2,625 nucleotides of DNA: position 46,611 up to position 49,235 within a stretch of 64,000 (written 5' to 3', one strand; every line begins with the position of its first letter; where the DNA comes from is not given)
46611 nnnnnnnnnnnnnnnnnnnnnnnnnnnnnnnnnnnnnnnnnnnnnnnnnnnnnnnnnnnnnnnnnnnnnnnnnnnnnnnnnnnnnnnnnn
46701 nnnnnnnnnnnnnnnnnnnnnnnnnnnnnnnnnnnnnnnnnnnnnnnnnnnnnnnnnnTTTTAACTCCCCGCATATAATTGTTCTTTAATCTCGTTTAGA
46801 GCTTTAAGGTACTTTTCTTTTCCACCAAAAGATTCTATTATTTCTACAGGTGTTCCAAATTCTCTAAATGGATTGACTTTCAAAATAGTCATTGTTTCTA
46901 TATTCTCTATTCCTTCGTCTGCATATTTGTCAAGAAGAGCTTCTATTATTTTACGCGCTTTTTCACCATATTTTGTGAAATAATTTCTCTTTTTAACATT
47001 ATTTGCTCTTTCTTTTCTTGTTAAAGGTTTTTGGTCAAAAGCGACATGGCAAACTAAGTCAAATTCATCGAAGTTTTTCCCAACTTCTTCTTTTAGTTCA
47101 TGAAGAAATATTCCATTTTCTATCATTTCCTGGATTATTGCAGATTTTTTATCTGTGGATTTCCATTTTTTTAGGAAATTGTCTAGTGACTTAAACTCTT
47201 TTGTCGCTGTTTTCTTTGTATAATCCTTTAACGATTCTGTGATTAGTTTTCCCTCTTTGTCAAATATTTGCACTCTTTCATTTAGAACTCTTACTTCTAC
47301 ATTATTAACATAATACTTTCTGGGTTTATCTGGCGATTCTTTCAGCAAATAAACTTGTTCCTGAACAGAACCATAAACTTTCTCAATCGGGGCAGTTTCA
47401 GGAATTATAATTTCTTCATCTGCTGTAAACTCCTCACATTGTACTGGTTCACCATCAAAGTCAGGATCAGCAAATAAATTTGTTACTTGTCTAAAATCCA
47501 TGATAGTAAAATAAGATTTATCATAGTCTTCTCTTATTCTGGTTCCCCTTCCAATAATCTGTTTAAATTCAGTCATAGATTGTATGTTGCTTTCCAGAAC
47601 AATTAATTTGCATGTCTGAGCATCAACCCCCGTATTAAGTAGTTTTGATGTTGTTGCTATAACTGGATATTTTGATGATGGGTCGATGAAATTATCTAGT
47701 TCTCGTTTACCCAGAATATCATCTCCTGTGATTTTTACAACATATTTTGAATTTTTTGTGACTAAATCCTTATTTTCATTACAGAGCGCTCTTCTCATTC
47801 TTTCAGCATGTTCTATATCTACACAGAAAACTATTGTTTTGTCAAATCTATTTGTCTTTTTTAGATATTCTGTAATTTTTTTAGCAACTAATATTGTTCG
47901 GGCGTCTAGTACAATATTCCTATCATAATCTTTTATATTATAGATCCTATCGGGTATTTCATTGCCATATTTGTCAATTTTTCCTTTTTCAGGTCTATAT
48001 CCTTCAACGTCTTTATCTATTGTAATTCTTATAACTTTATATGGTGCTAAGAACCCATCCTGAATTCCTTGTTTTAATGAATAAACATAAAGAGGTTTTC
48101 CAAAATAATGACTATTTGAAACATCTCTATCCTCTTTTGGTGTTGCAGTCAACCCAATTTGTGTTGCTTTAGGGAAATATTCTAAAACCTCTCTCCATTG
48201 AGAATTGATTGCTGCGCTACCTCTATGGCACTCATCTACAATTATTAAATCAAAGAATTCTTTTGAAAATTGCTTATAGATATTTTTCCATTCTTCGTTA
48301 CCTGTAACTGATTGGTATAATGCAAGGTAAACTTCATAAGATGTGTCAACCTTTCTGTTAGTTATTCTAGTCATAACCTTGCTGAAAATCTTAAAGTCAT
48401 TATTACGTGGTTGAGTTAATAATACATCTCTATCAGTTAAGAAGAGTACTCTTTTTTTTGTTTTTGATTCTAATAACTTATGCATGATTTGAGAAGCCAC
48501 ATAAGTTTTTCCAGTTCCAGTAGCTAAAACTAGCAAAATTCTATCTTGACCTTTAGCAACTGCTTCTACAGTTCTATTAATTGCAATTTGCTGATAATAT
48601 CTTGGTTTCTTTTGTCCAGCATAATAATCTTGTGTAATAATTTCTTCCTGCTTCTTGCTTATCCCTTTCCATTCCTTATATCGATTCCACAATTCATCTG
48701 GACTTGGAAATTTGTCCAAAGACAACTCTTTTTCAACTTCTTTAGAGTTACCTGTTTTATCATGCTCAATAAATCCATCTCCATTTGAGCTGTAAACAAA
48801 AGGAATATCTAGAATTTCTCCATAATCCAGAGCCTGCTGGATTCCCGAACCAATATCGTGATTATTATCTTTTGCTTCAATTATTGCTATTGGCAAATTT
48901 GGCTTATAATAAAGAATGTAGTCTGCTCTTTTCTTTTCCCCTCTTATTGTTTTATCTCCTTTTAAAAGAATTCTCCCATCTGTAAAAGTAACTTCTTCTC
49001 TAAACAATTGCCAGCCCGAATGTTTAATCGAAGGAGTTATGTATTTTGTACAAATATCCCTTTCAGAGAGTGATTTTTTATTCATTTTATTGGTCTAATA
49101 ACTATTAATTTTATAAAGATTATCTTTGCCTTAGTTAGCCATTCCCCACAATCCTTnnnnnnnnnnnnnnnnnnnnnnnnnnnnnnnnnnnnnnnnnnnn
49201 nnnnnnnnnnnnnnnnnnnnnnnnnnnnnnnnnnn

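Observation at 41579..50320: Low-GC block (wHTH protein, SNase-like fragment, lipoprotein, ClpP-like protease, hsdSMR, Cas4-like) bounded by GC-box promoter elements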

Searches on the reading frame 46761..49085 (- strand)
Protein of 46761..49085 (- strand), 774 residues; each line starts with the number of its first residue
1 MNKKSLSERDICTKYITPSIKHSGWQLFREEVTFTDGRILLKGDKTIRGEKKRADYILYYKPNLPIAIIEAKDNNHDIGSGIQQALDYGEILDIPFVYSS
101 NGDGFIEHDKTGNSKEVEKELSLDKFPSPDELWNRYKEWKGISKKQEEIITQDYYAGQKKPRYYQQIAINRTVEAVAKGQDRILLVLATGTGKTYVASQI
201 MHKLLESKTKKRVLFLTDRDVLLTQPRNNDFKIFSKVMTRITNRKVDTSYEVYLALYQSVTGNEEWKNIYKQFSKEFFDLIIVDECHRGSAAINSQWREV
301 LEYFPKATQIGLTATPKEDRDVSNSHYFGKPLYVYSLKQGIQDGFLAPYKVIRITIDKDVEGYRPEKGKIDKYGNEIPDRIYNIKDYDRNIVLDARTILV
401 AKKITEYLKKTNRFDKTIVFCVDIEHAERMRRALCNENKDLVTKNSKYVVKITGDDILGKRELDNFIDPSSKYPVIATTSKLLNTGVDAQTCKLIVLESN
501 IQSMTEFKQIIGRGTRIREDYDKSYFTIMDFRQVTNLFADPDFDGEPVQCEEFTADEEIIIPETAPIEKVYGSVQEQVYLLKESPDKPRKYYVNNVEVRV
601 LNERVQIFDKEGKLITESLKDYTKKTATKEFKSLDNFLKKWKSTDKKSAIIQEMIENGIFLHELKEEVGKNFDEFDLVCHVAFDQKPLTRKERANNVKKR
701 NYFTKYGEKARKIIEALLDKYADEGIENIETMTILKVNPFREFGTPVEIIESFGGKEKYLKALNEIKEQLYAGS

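Call 7: search_protein_families(library=pfam, proteins=[window:46761-49085:-], max_evalue=0.01)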
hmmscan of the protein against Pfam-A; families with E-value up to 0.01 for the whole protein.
window:46761-49085:- (774 aa): 9 families
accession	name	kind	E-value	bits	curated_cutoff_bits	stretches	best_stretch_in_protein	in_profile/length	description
PF04851.21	ResIII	-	1.2e-41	142.8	22.5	1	159-317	2-163/164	Type III restriction enzyme, res subunit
PF08463.15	EcoEI_R_C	-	1.9e-33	116.3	24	1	617-771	1-163/163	EcoEI R protein C-terminal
PF18766.7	SWI2_SNF2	-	2.4e-20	73.6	26.7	1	164-359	1-198/221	SWI2/SNF2 ATPase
PF00270.35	DEAD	-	7.1e-11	42.6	26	1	165-318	4-162/167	DEAD/DEAH box helicase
PF04313.20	HSDR_N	-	1.7e-07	31.7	25.1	1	48-111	122-193/198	Type I restriction enzyme R protein N terminus (HSDR_N)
PF00271.37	Helicase_C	-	3.1e-06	27.8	23.5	1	403-517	5-109/110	Helicase conserved C-terminal domain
PF13588.12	HSDR_N_2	-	6.1e-05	23.5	25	1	31-109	16-95/110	Type I restriction enzyme R protein N terminus (HSDR_N)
PF13401.12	AAA_22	-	0.0031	18.3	27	1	183-317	8-125/130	AAA domain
PF09848.15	SLFN-g3_helicase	-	0.0062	16.3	24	0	189-288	10-90/354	Schlafen group 3, DNA/RNA helicase domain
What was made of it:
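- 46761..49085 (-): hsdR, EcoAI/FtnUII-family (type IB) restriction subunit. ResIII plus EcoEI_R_C (call 7).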

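Call 8: search_protein_families(library=padloc, proteins=[window:46761-49085:-], max_evalue=0.01)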
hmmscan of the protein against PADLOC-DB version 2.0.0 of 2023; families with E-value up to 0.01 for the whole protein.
window:46761-49085:- (774 aa): 13 families
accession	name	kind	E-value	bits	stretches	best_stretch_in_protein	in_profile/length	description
PDLC03049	REase_I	-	0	1130.4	1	1-772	4-801/807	Type I restriction enzyme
PDLC03050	REase_I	-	2.6e-64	215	1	582-771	22-212/219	Type I restriction enzyme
PDLC03042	REase_I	-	5.2e-39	131.4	1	93-534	373-847/1170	Type I restriction enzyme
PDLC03047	REase_I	-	1.2e-37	127.2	1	49-540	235-731/1107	Type I restriction enzyme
PDLC02707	PbeA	-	3.2e-24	83.5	1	144-535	236-633/672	PbeA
PDLC02704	PbeA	-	8.1e-20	68.9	2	259-535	367-647/682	PbeA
PDLC03659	mREase_IV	-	2.2e-15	53.6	1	169-532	227-566/945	Type IV methyl-directed restriction enzyme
PDLC02705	PbeA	-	4.1e-09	33.1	1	159-543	248-644/691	PbeA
PDLC02703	PbeA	-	4.4e-09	33.5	1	173-354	255-446/626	PbeA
PDLC04556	PDC-M27C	-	4.4e-05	20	1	184-248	58-121/892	-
PDLC01439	typeIV_DinG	-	0.0017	15.1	0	160-228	15-77/575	CAS-IV-A; associated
PDLC03830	ZacC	-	0.0044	13.6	1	159-211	11-63/1019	-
PDLC04140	mad8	-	0.0056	14.2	0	185-238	32-70/314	mads_8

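Call 15: find_encoding_contigs(protein=window:46761-49085:-, flank=10000, max_places=8)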
Protein window:46761-49085:- (774 aa): no gene with exactly this product is on record in the collection.

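Call 19: find_homologous_proteins(query=window:46761-49085:-, max_evalue=1e-50)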
Query window:46761-49085:- (774 aa): 8000 proteins with E <= 1e-50 among 8000 candidates; the best 120 are listed.
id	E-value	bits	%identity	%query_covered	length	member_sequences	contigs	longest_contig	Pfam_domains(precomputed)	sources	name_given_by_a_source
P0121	0.0e+0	1743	100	100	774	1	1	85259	PF00270.36,PF08463.16,PF04313.21,PF18766.8,PF00271.38,PF04851.22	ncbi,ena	-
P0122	0.0e+0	1501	84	100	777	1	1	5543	PF00270.36,PF08463.16,PF04313.21,PF18766.8,PF04851.22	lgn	-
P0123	0.0e+0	1498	84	100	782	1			PF00270.36,PF08463.16,PF04313.21,PF18766.8,PF04851.22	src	-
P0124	0.0e+0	1484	84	100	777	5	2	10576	PF00270.36,PF08463.16,PF04313.21,PF18766.8,PF00271.38,PF04851.22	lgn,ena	-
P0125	0.0e+0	1475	82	100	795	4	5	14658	PF00270.36,PF08463.16,PF04313.21,PF18766.8,PF00271.38,PF04851.22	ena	-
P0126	0.0e+0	1439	80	100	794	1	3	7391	PF00270.36,PF08463.16,PF04313.21,PF18766.8,PF04851.22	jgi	jgi:type I restriction enzyme, R subunit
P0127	0.0e+0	1407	78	100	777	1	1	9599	PF00270.36,PF08463.16,PF04313.21,PF18766.8,PF00271.38,PF04851.22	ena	-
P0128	0.0e+0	1405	79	100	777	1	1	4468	PF00270.36,PF08463.16,PF04313.21,PF18766.8,PF04851.22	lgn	-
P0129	0.0e+0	1374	78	100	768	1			PF00270.36,PF08463.16,PF04313.21,PF18766.8,PF00271.38,PF04851.22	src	-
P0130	0.0e+0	1372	76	100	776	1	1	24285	PF00270.36,PF08463.16,PF04313.21,PF18766.8,PF00271.38,PF04851.22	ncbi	-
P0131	0.0e+0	1367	87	89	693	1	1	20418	PF00270.36,PF08463.16,PF18766.8,PF04851.22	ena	-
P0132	0.0e+0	1335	74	100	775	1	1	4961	PF00270.36,PF08463.16,PF04313.21,PF18766.8,PF00271.38,PF04851.22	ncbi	-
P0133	0.0e+0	1322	74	100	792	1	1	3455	PF00270.36,PF08463.16,PF04313.21,PF18766.8,PF00271.38,PF04851.22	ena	-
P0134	0.0e+0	1321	73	100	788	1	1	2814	PF00270.36,PF08463.16,PF04313.21,PF18766.8,PF00271.38,PF04851.22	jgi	jgi:type I restriction enzyme R subunit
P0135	0.0e+0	1320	74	99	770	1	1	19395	PF00270.36,PF08463.16,PF04313.21,PF18766.8,PF00271.38,PF04851.22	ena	-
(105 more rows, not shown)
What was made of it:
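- HsdR is 65-66% identical to bacterial proteins and 69-73% to other archaeal phyla, which shows broad horizontal spread of the family (call 19). HsdR is 65% identical to bacterial proteins (call 19).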

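Call 24: find_encoding_contigs(protein=P0131, flank=10000, max_places=3)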
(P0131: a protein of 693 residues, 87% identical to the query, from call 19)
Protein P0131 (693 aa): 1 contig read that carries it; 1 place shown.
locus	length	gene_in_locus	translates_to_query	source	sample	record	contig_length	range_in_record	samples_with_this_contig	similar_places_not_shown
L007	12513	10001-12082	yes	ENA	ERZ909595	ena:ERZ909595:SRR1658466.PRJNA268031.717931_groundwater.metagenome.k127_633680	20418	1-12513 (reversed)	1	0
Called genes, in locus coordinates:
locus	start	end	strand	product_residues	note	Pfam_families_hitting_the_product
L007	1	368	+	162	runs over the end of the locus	PF11848:DUF3368, PF20698:PIN-TPR-GreABC (faint)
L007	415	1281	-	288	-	PF13793:Pribosyltran_N, PF24390:PRTase-CE (faint), PF00156:Pribosyltran, PF14681:UPRTase (weak), PF14572:Pribosyl_synth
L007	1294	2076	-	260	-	PF21715:CggR_N, PF22167:PH0730-like_N, PF14544:DUF4443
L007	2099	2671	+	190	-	PF01925:TauE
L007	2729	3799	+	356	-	PF28476:GlgP_C (faint)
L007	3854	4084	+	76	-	-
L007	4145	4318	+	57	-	-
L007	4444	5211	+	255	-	PF01978:TrmB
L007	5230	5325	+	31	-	-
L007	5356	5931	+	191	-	PF13565:HTH_32, PF13592:HTH_33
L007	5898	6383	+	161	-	PF13358:DDE_3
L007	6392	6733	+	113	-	-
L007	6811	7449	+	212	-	PF00227:Proteasome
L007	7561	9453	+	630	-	PF17214:KH_TffA, PF23023:Anti-Pycsar_Apyc1 (faint), PF00753:Lactamase_B, PF16661:Lactamase_B_6, PF12706:Lactamase_B_2, PF10996:Beta-Casp, PF07521:RMMBL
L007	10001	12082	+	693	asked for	PF00270:DEAD, PF04851:ResIII, PF18766:SWI2_SNF2, PF08463:EcoEI_R_C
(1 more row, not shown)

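Call 25: find_encoding_contigs(protein=P0125, flank=10000, max_places=4)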
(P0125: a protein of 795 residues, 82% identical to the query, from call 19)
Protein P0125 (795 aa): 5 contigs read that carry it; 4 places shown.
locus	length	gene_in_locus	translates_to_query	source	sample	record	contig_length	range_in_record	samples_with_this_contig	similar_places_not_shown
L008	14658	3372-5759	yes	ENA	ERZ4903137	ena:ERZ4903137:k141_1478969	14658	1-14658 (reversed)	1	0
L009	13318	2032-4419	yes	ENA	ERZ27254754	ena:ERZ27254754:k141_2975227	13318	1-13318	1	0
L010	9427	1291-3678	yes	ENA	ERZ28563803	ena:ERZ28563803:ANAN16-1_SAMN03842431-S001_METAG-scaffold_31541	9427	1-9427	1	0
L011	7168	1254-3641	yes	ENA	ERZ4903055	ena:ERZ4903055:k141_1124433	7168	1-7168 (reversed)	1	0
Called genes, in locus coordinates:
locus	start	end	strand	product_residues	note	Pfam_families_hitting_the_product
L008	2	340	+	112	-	?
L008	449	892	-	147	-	PF13975:gag-asp_proteas (weak), PF13650:Asp_protease_2 (faint)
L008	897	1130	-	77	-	PF18929:DUF5678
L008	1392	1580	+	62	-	-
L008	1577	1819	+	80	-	-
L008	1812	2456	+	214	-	-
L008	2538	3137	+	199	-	-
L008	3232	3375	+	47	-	PF04014:MazE_antitoxin (weak)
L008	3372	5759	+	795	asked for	PF04313:HSDR_N (faint), PF00270:DEAD, PF04851:ResIII, PF18766:SWI2_SNF2, PF00271:Helicase_C (weak), PF08463:EcoEI_R_C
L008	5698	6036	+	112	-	PF12161:HsdM_N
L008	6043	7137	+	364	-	PF02384:N6_Mtase, PF07669:Eco57I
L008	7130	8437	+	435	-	PF01420:Methylase_S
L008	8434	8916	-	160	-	-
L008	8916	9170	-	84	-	PF00565:SNase (weak)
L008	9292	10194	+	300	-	-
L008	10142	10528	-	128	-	PF01850:PIN (weak)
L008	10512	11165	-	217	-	PF20582:UPF0758_N, PF04002:RadC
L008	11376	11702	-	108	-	PF01329:Pterin_4a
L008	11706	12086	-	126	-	PF07884:VKOR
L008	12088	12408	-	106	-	-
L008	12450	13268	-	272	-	PF01015:Ribosomal_S3Ae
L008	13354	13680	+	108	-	-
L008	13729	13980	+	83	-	-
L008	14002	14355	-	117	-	-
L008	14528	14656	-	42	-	?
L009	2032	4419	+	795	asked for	PF04313:HSDR_N (faint), PF00270:DEAD, PF04851:ResIII, PF18766:SWI2_SNF2, PF00271:Helicase_C (weak), PF08463:EcoEI_R_C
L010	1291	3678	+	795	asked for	PF04313:HSDR_N (faint), PF00270:DEAD, PF04851:ResIII, PF18766:SWI2_SNF2, PF00271:Helicase_C (weak), PF08463:EcoEI_R_C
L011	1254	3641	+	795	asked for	PF04313:HSDR_N (faint), PF00270:DEAD, PF04851:ResIII, PF18766:SWI2_SNF2, PF00271:Helicase_C (weak), PF08463:EcoEI_R_C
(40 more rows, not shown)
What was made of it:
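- SNase-like followed by hsdS-hsdM-hsdR, in the same order and orientation, is seen in four independent contigs of another lineage (call 25).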

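Call 26: find_encoding_contigs(protein=P0124, flank=10000, max_places=3)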
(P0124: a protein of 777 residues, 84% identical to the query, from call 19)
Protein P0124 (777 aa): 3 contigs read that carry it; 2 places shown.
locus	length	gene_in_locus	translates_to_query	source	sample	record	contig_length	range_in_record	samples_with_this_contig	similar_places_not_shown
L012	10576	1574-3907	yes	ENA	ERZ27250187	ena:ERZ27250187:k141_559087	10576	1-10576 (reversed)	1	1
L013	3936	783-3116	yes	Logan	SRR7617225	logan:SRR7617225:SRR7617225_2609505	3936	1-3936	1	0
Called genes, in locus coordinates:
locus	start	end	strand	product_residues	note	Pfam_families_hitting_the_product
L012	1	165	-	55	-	?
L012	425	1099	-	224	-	PF12705:PDDEXK_1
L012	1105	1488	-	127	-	-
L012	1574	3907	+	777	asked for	PF04313:HSDR_N (faint), PF00270:DEAD, PF04851:ResIII, PF18766:SWI2_SNF2, PF00271:Helicase_C (weak), PF08463:EcoEI_R_C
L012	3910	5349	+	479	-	PF12161:HsdM_N, PF02384:N6_Mtase, PF07669:Eco57I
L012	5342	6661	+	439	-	PF01420:Methylase_S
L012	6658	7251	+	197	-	-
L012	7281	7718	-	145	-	-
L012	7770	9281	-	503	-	-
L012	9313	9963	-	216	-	PF20582:UPF0758_N, PF04002:RadC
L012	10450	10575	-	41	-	?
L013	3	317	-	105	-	?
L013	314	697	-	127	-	-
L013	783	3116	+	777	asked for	PF04313:HSDR_N (faint), PF00270:DEAD, PF04851:ResIII, PF18766:SWI2_SNF2, PF00271:Helicase_C (weak), PF08463:EcoEI_R_C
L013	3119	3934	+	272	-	?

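Call 46: search_protein_families(library=ncbifam, proteins=[window:46761-49085:-], max_evalue=0.01)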
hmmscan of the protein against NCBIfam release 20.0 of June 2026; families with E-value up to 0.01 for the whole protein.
window:46761-49085:- (774 aa): 9 families
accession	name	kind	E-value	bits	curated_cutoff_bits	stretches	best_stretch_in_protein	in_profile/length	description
NF046051.1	restrict_EcoAI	equivalog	0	1162.3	550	1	6-772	1-768/768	EcoAI/FtnUII family type I restriction enzme subunit R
NF008521.0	PRK11448.1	equivalog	2.3e-64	218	729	1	14-539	238-822/1123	type I restriction-modification system endonuclease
NF053632.1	heli_RadD_YejH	equivalog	1.4e-24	86.3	720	1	162-535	4-358/573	DNA repair helicase RadD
TIGR04095.1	dnd_restrict_1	equivalog_domain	1.2e-13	50.9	600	1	161-531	9-395/451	DNA phosphorothioation system restriction enzyme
NF045503.1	repair_heli_XPB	equivalog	5.2e-07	28.6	610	1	160-319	183-339/548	DNA repair helicase XPB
NF010337.0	PRK13766.1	equivalog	3.2e-06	25.6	610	1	162-320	18-177/781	Hef nuclease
NF003426.0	PRK04914.1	equivalog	2.3e-05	22.8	576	1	161-317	153-317/959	RNA polymerase-associated protein RapA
TIGR02782.1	TrbB_P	equivalog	0.00098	18.5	304.55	1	142-228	102-184/303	P-type conjugative transfer ATPase TrbB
NF038214.1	IS21_help_AAA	equivalog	0.0054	16.4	200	0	180-243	90-151/232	IS21-like element helper ATPase IstB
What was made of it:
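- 46761..49085 (-): NCBIfam NF046051 1162 bits, cutoff 550 (call 46).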

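Call 67: search_protein_families(library=pfam, proteins=[L008:8434-8916:-, L012:6658-7251:+, L012:7281-7718:-, L012:7770-9281:-, L012:1105-1488:-], max_evalue=0.01)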
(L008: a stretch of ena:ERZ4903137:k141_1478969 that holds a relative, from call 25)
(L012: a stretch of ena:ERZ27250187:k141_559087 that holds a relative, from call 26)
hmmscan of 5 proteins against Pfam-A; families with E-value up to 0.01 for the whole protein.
L008:8434-8916:- (160 aa): 0 families

L012:6658-7251:+ (197 aa): 3 families
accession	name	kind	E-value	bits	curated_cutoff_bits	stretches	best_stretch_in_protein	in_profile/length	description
PF05557.18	MAD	-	0.00095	18.1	30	1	40-103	25-88/661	Mitotic checkpoint protein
PF13721.11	SecD-TM1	-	0.00097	20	30.5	1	15-101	14-100/103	SecD export protein N-terminal TM region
PF08614.16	ATG16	-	0.0015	19.2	33.7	1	40-106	72-138/200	Autophagy protein 16 (ATG16)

L012:7281-7718:- (145 aa): 0 families

L012:7770-9281:- (503 aa): 3 families
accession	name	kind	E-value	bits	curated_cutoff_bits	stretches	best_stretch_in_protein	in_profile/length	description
PF13470.12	PIN_3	-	7.8e-05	23.9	27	1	2-116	1-115/115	PIN domain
PF01878.24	EVE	-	0.0027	18.2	23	1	372-416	34-75/145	EVE domain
PF16289.11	PIN_12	-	0.0038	18.1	32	1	3-108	1-110/172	PIN domain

L012:1105-1488:- (127 aa): 0 families

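Call 68: search_protein_families(library=padloc, proteins=[L008:8434-8916:-, L012:6658-7251:+, L012:7281-7718:-, L012:7770-9281:-, L012:1105-1488:-], max_evalue=0.001)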
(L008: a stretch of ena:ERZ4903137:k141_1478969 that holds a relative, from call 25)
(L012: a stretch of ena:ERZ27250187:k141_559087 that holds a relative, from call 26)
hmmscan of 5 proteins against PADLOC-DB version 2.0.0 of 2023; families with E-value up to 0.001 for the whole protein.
L008:8434-8916:- (160 aa): 0 families

L012:6658-7251:+ (197 aa): 0 families

L012:7281-7718:- (145 aa): 4 families
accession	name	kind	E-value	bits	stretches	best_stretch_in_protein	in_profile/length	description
PDLC04425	PDC-M11B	-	7.2e-32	108.7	1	1-127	1-124/132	-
PDLC04424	PDC-M11B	-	3.3e-30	102.9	1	2-129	9-133/142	-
PDLC04423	PDC-M11B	-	4.6e-17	60.5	1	6-127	2-120/164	-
PDLC04417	PDC-M11A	-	8.5e-05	19.7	1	26-114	379-468/501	-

L012:7770-9281:- (503 aa): 6 families
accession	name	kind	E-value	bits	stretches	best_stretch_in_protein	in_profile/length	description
PDLC04422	PDC-M11A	-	3.5e-215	713.6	1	1-502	1-500/501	-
PDLC04419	PDC-M11A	-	1.7e-120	400.6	1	148-502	5-356/357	-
PDLC04421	PDC-M11A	-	1e-74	250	1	1-488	1-478/486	-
PDLC04420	PDC-M11A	-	2.4e-51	172.8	1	112-491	2-372/376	-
PDLC04417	PDC-M11A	-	4e-51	172.5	1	1-501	1-499/501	-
PDLC04418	PDC-M11A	-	2.2e-50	169.9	1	142-498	79-439/444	-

L012:1105-1488:- (127 aa): 0 families
